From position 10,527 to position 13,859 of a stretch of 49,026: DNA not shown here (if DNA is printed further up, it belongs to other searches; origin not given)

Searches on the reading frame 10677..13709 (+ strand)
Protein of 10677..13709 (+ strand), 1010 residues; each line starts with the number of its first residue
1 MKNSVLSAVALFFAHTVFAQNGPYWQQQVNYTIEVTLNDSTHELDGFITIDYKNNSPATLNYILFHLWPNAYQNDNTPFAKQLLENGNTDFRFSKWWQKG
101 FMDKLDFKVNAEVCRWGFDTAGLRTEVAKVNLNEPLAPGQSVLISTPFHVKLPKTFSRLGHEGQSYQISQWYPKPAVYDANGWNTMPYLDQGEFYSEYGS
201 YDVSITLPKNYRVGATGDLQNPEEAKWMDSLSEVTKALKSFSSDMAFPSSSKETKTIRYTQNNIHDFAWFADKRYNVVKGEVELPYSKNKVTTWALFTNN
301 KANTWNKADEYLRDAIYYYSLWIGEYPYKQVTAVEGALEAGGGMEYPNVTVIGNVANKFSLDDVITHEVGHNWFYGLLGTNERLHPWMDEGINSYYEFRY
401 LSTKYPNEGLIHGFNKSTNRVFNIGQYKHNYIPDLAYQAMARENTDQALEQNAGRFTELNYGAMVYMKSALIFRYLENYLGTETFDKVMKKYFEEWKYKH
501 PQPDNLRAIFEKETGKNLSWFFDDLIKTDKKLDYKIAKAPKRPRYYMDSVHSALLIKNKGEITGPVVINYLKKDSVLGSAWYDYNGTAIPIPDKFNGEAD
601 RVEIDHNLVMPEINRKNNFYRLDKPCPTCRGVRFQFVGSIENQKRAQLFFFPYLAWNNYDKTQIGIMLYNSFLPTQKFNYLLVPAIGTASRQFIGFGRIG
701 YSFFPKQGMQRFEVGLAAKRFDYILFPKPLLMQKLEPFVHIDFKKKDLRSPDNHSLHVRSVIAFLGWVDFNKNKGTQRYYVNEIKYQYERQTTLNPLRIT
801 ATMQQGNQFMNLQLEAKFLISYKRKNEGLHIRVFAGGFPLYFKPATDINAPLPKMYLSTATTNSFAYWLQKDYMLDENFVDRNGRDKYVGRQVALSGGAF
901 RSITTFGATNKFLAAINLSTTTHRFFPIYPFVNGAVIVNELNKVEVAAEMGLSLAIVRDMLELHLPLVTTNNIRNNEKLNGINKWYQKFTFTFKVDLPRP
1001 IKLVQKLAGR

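Call 27: search_protein_families(library=pfam, proteins=[window:10677-13709:+], max_evalue=0.001)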
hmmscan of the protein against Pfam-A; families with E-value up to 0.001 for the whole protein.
window:10677-13709:+ (1010 aa): 1 family
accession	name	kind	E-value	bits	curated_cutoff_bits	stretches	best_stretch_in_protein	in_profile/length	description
PF01433.26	Peptidase_M1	-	8.7e-19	68.4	27.7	1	343-523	44-216/218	Peptidase family M1 domain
